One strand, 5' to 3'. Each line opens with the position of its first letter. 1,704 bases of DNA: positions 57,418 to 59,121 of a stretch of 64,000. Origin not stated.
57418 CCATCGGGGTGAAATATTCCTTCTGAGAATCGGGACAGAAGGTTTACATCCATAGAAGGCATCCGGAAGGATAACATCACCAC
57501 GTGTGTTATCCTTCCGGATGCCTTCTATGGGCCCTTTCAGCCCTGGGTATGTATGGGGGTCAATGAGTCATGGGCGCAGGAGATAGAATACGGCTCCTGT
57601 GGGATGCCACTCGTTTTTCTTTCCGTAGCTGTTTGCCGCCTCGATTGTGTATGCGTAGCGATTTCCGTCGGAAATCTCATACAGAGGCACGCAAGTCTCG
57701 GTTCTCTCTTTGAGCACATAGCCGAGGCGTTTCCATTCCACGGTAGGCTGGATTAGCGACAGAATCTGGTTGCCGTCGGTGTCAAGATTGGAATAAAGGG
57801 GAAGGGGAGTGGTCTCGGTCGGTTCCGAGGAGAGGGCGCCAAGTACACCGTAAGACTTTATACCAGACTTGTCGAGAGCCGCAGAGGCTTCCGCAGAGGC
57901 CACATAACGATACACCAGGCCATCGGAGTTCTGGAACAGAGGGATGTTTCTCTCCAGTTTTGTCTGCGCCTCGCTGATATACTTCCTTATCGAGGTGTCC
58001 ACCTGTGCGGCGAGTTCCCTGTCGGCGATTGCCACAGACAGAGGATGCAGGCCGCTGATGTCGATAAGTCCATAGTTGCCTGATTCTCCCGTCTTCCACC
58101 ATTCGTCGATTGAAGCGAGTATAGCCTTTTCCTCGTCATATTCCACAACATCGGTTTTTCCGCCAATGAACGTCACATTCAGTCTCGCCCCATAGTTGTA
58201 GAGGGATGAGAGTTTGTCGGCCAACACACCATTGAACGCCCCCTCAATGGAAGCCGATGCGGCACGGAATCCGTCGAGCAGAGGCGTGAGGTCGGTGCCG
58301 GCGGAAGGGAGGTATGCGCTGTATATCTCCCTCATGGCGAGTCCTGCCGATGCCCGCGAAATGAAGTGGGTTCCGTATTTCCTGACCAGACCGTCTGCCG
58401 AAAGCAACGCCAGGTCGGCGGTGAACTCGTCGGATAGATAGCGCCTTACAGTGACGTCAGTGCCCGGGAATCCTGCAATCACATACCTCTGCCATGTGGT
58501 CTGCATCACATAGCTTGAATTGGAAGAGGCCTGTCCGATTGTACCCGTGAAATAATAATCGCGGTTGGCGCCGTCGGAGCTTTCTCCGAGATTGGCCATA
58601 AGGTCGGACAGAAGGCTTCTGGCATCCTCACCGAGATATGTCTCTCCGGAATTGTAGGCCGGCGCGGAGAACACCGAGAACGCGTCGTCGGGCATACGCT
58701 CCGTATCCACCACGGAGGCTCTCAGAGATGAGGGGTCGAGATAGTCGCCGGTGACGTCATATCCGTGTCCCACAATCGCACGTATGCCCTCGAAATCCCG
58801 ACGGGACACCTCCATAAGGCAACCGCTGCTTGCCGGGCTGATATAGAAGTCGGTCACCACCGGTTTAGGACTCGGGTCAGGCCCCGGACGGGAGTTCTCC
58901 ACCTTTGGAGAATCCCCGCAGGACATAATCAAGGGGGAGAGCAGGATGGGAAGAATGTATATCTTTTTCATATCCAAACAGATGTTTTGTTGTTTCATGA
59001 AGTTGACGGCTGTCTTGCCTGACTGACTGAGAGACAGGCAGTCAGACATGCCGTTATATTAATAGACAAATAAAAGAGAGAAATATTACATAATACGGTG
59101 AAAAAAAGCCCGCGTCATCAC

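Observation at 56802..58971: MACPF lipoprotein convergent with a small OM beta-barrel gene: BSAP-like toxin plus resistant-target arrangement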

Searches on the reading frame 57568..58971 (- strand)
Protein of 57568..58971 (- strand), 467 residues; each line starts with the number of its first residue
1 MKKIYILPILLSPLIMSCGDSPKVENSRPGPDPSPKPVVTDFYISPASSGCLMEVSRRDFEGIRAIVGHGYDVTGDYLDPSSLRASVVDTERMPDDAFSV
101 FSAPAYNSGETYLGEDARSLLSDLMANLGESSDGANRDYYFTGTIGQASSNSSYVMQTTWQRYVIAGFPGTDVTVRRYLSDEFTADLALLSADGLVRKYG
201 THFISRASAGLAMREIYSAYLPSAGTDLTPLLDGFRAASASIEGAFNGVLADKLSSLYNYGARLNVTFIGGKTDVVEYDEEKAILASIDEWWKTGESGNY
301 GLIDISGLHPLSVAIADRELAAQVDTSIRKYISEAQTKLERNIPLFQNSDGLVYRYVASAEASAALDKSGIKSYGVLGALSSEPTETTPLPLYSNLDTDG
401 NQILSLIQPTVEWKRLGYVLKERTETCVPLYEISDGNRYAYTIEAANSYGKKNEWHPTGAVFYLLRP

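Call 3: search_protein_families(library=pfam, proteins=[window:57568-58971:-], max_evalue=1)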
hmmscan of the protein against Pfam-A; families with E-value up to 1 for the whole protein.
window:57568-58971:- (467 aa): 1 family
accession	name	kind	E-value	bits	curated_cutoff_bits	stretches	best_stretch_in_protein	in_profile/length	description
PF01823.24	MACPF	-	0.14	12.8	21.5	1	194-216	67-92/214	MAC/Perforin domain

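Call 4: search_protein_families(library=ncbifam, proteins=[window:57568-58971:-], max_evalue=1)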
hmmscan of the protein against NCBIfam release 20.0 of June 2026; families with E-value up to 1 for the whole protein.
window:57568-58971:- (467 aa): 0 families

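Call 5: search_solved_structures(query=window:57568-58971:-, max_evalue=10, show_alignments=3)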
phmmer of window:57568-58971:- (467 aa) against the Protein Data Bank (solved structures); distinct sequences matched with E-value up to 10: 0.

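Call 6: find_homologous_proteins(query=window:57568-58971:-)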
Query window:57568-58971:- (467 aa): 33 proteins with E <= 0.001 among 8000 candidates.
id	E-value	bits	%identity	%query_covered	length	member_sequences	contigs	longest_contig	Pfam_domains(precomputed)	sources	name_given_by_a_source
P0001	0.0e+0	1044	100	100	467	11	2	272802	-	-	-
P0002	1.1e-222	758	72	100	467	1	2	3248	-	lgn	-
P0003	9.6e-222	755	70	100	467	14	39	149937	-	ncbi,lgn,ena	-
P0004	3.2e-195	668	65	100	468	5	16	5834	-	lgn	-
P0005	8.9e-184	630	68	87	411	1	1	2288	-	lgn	-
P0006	6.6e-180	617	59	100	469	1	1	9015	-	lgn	-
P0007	2.2e-154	533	53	100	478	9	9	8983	-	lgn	-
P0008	9.2e-150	518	54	96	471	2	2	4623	-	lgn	-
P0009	1.9e-129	451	48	100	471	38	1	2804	-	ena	-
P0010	2.4e-127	444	48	98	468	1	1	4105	-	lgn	-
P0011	2.2e-126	441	48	100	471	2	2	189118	-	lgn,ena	-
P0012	2.5e-124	434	45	100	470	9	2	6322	-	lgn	-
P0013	4.9e-124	433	47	100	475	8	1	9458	-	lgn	-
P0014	2.2e-123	431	48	92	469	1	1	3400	-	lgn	-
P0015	5.0e-120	420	44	100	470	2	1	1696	-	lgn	-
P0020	9.8e-118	412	44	100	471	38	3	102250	-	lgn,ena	-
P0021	2.0e-117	411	43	99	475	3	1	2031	PF01823.25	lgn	-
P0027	4.9e-111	390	42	99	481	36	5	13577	PF01823.25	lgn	-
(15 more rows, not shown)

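Call 9: search_solved_structures(query=A1, max_evalue=10, show_alignments=3)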
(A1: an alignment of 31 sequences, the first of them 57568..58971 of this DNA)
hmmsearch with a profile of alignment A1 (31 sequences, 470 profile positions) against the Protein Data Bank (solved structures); distinct sequences matched with E-value up to 10: 3.
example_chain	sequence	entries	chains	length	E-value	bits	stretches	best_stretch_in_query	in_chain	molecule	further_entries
6fbm_A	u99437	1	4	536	1.2e-07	34.3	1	133-341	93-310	Gram-negative insecticidal protein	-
2db5_A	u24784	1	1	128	0.29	13.2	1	294-356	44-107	InaD-like protein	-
6ll9_A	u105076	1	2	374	1.2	11.2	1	185-271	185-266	D-alanine--D-alanine ligase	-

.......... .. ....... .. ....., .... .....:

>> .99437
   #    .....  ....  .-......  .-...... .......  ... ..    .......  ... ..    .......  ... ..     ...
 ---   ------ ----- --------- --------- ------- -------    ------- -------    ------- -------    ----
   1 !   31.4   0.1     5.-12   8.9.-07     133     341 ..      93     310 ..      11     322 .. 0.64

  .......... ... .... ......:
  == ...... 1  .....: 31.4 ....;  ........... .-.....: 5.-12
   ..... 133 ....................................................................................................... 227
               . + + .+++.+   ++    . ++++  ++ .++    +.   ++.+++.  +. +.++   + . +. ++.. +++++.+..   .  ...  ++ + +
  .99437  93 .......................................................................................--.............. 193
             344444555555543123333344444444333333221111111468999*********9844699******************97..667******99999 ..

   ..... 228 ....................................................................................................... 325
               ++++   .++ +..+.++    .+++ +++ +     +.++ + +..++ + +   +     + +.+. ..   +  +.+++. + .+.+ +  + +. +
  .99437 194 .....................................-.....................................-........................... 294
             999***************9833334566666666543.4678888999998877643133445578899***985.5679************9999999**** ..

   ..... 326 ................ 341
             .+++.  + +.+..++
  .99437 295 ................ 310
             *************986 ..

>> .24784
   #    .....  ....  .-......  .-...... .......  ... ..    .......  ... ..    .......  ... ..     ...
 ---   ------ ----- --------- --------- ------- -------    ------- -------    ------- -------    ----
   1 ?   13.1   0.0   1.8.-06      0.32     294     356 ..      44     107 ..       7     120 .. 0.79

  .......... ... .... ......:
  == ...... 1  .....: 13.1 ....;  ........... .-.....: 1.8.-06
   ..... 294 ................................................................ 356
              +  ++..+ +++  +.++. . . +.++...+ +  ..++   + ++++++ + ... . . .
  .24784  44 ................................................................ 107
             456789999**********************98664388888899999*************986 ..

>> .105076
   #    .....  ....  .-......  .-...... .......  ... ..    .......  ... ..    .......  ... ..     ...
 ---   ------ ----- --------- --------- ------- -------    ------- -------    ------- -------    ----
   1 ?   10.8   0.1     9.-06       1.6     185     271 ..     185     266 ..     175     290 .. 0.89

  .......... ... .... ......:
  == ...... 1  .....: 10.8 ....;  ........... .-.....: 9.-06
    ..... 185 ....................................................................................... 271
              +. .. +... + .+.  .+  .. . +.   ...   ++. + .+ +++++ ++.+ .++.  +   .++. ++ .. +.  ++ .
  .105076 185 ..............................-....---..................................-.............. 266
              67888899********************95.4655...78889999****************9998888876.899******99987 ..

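Call 10: search_protein_families(library=pfam, alignment_id=A1, max_evalue=1)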
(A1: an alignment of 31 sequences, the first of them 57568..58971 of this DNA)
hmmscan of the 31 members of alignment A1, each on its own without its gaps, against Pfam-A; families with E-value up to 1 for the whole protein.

A. member 1, window:57568-58971:- (467 aa): 1 family
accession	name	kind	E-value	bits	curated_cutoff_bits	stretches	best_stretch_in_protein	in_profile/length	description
PF01823.24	MACPF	-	0.14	12.8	21.5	1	194-216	67-92/214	MAC/Perforin domain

B. families by the number of members that match (of 31 scanned): 11 families
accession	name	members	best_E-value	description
PF01823.24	MACPF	20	8e-06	MAC/Perforin domain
PF18885.6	DUF5648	4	0.0044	Domain of unknown function (DUF5648)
PF05339.17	DUF739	1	0.016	Protein of unknown function (DUF739)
PF07197.17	DUF1409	1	0.024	Protein of unknown function (DUF1409)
PF16794.11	fn3_4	1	0.062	Fibronectin-III type domain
PF17745.6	Ydr279_N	1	0.066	Ydr279p protein triple barrel domain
PF09326.16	NADH_dhqG_C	1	0.084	NADH-ubiquinone oxidoreductase subunit G, C-terminal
PF17414.8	MatP_C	1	0.19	MatP C-terminal ribbon-helix-helix domain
PF05887.16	Trypan_PARP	1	0.23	Procyclic acidic repetitive protein (PARP)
PF07055.18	Eno-Rase_FAD_bd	1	0.37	Enoyl reductase FAD binding domain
PF16827.10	zf-HC3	1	0.54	zinc-finger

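Call 14: find_encoding_contigs(protein=window:57568-58971:-, flank=10000, max_places=6)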
Protein window:57568-58971:- (467 aa): 1 contig read that carries it; 1 place shown.
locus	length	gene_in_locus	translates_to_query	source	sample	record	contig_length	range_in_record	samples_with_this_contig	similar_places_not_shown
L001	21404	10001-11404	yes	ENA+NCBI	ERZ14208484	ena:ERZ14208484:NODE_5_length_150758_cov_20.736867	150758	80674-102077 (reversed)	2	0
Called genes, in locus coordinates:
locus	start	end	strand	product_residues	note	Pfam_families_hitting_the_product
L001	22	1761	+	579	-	PF00702:Hydrolase, PF13419:HAD_2, PF13685:Fe-ADH_2 (weak), PF01761:DHQ_synthase, PF24621:DHQS_C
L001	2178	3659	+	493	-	-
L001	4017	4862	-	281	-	PF01676:Metalloenzyme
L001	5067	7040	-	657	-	PF02518:HATPase_c, PF00204:DNA_gyraseB, PF01751:Toprim, PF00986:DNA_gyraseB_C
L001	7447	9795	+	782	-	PF01751:Toprim, PF01131:Topoisom_bac, PF13368:Toprim_C_rpt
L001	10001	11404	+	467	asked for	-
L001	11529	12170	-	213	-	PF13505:OMP_b-brl, PF13568:OMP_b-brl_2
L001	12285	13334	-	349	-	-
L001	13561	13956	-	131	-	-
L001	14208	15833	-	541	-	-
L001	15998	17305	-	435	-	PF14821:Thr_synth_N, PF00291:PALP, PF24857:THR4_C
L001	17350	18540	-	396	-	PF01676:Metalloenzyme, PF10143:PhosphMutase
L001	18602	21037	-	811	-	PF00696:AA_kinase, PF01842:ACT (faint), PF22468:ACT_9, PF13840:ACT_7 (weak), PF22468:ACT_9, PF03447:NAD_binding_3, PF00742:Homoserine_dh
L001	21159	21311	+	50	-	-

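Call 15: find_encoding_contigs(protein=P0003, flank=8000, max_places=4)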
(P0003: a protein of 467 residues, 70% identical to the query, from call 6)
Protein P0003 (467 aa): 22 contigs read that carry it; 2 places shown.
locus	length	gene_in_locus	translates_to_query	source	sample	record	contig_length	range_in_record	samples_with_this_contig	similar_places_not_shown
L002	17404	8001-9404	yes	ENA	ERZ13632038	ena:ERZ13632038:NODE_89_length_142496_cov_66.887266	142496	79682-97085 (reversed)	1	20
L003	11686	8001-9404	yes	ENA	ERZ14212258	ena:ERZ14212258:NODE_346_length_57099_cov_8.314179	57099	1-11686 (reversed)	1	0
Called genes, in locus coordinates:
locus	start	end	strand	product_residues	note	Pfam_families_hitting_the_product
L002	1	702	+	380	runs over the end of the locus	PF01637:ATPase_2, PF13173:AAA_14 (faint)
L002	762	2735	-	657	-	PF02518:HATPase_c, PF00204:DNA_gyraseB, PF01751:Toprim, PF00986:DNA_gyraseB_C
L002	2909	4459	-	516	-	PF13192:Thioredoxin_3, PF00890:FAD_binding_2 (faint), PF01134:GIDA (faint), PF01266:DAO (faint), PF03486:HI0933_like (faint), PF07992:Pyr_redox_2, PF13738:Pyr_redox_3, PF00070:Pyr_redox, +1 more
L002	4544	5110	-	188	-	PF00578:AhpC-TSA, PF08534:Redoxin, PF02630:SCO1-SenC (faint), PF10417:1-cysPrx_C (weak)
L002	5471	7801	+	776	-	PF01751:Toprim, PF01131:Topoisom_bac, PF13368:Toprim_C_rpt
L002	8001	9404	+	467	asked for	-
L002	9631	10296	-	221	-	PF10895:DUF2715 (faint), PF13568:OMP_b-brl_2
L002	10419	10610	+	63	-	-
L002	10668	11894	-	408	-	-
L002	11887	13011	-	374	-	PF01640:Peptidase_C10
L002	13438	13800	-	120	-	-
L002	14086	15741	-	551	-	-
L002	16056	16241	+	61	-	-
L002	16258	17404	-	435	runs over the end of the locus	PF14821:Thr_synth_N, PF00291:PALP, PF24857:THR4_C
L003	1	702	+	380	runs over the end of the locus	PF01637:ATPase_2, PF13173:AAA_14 (faint)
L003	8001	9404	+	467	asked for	-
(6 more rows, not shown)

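Call 16: find_encoding_contigs(protein=P0011, flank=8000, max_places=3)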
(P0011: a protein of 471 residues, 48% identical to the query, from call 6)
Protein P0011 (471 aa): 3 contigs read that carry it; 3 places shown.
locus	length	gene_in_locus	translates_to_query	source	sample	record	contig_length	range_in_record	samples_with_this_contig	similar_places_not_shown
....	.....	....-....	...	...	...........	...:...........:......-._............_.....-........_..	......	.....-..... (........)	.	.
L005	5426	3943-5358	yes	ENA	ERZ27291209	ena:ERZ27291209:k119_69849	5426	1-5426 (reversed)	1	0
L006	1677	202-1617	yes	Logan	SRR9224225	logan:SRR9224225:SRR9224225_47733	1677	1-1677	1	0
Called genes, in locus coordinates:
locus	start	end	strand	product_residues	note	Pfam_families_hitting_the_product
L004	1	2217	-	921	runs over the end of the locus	PF07494:Reg_prop (faint), PF08450:SGL (faint), PF07495:Y_Y_Y, PF00165:HTH_AraC (weak), PF12833:HTH_18, PF00165:HTH_AraC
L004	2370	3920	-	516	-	PF13192:Thioredoxin_3 (weak), PF03486:HI0933_like (faint), PF00890:FAD_binding_2 (faint), PF01134:GIDA (faint), PF01266:DAO (faint), PF07992:Pyr_redox_2, PF13738:Pyr_redox_3, PF00070:Pyr_redox, +1 more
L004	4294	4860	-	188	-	PF00578:AhpC-TSA, PF08534:Redoxin, PF10417:1-cysPrx_C (weak)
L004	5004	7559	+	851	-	PF01751:Toprim, PF01131:Topoisom_bac, PF13368:Toprim_C_rpt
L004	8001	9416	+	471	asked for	-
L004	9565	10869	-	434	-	PF14821:Thr_synth_N, PF00291:PALP, PF24857:THR4_C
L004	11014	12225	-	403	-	PF01676:Metalloenzyme, PF10143:PhosphMutase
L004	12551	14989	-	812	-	PF00696:AA_kinase, PF01842:ACT (faint), PF22468:ACT_9, PF13840:ACT_7 (weak), PF22468:ACT_9, PF03447:NAD_binding_3, PF00742:Homoserine_dh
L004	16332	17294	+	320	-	PF12784:PDDEXK_2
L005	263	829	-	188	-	PF00578:AhpC-TSA, PF08534:Redoxin, PF10417:1-cysPrx_C (weak)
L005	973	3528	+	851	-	PF01751:Toprim, PF01131:Topoisom_bac, PF13368:Toprim_C_rpt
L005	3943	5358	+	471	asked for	-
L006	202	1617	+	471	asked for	-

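Call 17: find_encoding_contigs(protein=P0020, flank=8000, max_places=3)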
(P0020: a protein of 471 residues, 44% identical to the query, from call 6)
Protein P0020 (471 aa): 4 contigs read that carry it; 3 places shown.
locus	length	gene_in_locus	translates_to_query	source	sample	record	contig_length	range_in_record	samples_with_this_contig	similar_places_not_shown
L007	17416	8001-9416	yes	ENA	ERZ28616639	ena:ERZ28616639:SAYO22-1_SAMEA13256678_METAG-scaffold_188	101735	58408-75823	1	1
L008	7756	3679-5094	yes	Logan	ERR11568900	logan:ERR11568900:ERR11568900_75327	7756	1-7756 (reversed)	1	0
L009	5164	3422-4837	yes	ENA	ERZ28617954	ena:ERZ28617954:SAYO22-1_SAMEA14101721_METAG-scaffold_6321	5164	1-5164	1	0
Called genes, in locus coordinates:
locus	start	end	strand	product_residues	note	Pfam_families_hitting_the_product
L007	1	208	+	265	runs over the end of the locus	PF01551:Peptidase_M23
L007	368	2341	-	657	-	PF02518:HATPase_c, PF00204:DNA_gyraseB, PF01751:Toprim, PF00986:DNA_gyraseB_C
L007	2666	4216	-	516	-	PF13192:Thioredoxin_3 (weak), PF01946:Thi4 (faint), PF00890:FAD_binding_2 (faint), PF01134:GIDA (faint), PF01266:DAO (faint), PF07992:Pyr_redox_2, PF13738:Pyr_redox_3, PF00070:Pyr_redox, +2 more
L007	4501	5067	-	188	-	PF00578:AhpC-TSA, PF08534:Redoxin, PF02630:SCO1-SenC (faint), PF10417:1-cysPrx_C (weak)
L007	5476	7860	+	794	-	PF01751:Toprim, PF01131:Topoisom_bac, PF13368:Toprim_C_rpt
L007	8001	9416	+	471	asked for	-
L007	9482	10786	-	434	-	PF14821:Thr_synth_N, PF00291:PALP, PF24857:THR4_C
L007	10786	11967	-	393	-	PF01676:Metalloenzyme, PF10143:PhosphMutase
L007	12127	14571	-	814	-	PF00696:AA_kinase, PF01842:ACT (faint), PF22468:ACT_9, PF13840:ACT_7 (weak), PF22468:ACT_9, PF03447:NAD_binding_3, PF00742:Homoserine_dh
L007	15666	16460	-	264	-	PF00303:Thymidylat_synt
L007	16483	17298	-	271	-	PF12838:Fer4_7 (faint), PF12801:Fer4_5, PF13237:Fer4_10 (faint), PF00037:Fer4 (faint), PF12797:Fer4_2 (faint), PF12801:Fer4_5 (weak), PF12837:Fer4_6 (weak), PF14697:Fer4_21 (weak)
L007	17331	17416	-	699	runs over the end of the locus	PF14849:YidC_periplas, PF02096:60KD_IMP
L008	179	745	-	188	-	PF00578:AhpC-TSA, PF08534:Redoxin, PF02630:SCO1-SenC (faint), PF10417:1-cysPrx_C (weak)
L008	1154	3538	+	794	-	PF01751:Toprim, PF01131:Topoisom_bac, PF13368:Toprim_C_rpt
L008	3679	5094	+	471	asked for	-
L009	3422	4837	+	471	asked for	-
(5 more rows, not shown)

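Call 18: find_related_loci(query=A1, collection=genome_contigs, flank=10000)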
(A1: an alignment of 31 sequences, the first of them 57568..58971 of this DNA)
Query A1 (467 aa) in genome_contigs; peptide patterns used: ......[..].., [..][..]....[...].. (x = any residue, [..] = any of these).
27 stretches matched a pattern; 11 encode a relative of the query (tblastn E <= 1e-3); 11 distinct loci.
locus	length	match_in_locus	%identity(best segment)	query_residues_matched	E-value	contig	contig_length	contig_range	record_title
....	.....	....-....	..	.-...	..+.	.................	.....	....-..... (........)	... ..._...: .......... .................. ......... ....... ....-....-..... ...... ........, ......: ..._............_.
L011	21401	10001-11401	70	1-467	0e+0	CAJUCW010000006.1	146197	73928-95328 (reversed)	MAG TPA_asm: uncultured Muribaculaceae bacterium isolate MGBC129154 genome assembly, contig: MGBC129154.6, whole genome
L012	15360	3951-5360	45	1-467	2e-131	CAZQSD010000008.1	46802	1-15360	MAG TPA_asm: uncultured Sangeribacter sp. isolate SRP199465_co1_364 genome assembly, contig: NODE_1601_length_46802_cov_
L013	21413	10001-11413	48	1-467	7e-130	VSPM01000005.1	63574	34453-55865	MAG: Muribaculaceae bacterium isolate S9745_S9_bin.7 S9745_S9_S9745_S9_bin.7_contig_5, whole genome shotgun sequence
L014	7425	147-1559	46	1-467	1e-125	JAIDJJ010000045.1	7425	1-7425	MAG: Muribaculaceae bacterium isolate SC0334_comb_17 SC0334_comb_17_contig_45, whole genome shotgun sequence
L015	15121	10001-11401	44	3-467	5e-123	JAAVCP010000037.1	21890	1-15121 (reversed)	MAG: Bacteroides sp. isolate Mgla_MAG_25-bin_6 c_000000003564, whole genome shotgun sequence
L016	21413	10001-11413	44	1-467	1e-117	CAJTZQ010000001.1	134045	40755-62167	MAG TPA_asm: uncultured Muribaculaceae bacterium isolate MGBC123285 genome assembly, contig: MGBC123285.1, whole genome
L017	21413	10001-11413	44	1-467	1e-117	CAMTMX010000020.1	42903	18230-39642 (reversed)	MAG TPA_asm: uncultured Porphyromonadaceae bacterium isolate SRR12464016_bin.17_metawrap_v1.3_MAG genome assembly, conti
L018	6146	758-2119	44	18-467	4e-115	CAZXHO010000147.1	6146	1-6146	MAG TPA_asm: uncultured Sangeribacter sp. isolate SRP199465_co2_848 genome assembly, contig: NODE_39406_length_6146_cov_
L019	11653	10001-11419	42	5-467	1e-110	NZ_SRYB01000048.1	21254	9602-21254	Lepagella muris strain NM04_E33 NODE_48_length_21254_cov_895.737, whole genome shotgun sequence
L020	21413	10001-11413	47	1-467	5e-131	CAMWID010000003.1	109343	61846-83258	MAG TPA_asm: uncultured Porphyromonadaceae bacterium isolate SRR14411271_bin.8_metawrap_v1.3_MAG genome assembly, contig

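Call 19: predict_structure(alignment_id=A1)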
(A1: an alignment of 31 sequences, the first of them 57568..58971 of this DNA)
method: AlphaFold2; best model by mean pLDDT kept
length: 467 residues; sequences in the alignment: 31
mean_pLDDT: 77.0   pTM: 0.76
mean pLDDT of the five models: 77.0, 75.7, 75.3, 72.5, 70.3
residues with pLDDT >= 90: 205; 70-90: 140; 50-70: 31; < 50: 91
segments of 3 or more residues with pLDDT < 50: 1-46, 426-467
pLDDT, mean of each block of 10 residues (from residue 1): 35 32 27 35 46 90 95 94 96 91 92 90 86 63 80 92 95 94 97 98 97 93 75 95 91 84 92 92 91 94 94 96 96 82 76 77 86 73 77 79 73 81 50 37 34 33 29
secondary structure, 60 per line:
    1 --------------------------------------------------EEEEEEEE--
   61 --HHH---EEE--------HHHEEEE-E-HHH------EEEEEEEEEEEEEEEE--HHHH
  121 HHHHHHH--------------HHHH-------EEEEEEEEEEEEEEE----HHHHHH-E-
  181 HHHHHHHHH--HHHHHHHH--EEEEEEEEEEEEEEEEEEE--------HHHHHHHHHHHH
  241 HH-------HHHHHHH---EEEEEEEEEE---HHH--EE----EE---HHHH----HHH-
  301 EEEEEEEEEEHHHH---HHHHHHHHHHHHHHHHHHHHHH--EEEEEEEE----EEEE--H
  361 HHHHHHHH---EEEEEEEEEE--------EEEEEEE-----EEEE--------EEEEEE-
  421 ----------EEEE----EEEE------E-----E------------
elements in order: E51-58 E69-71 E83-86 E99-114 H117-127 H142-145 E153-167 H172-177 H181-189 H192-199 E202-220 H229-242 H250-256 E260-269 H289-292 E301-310 H311-314 H318-339 E342-349 E354-357 H360-368 E372-381 E390-396 E402-405 E414-419 E431-434 E439-442
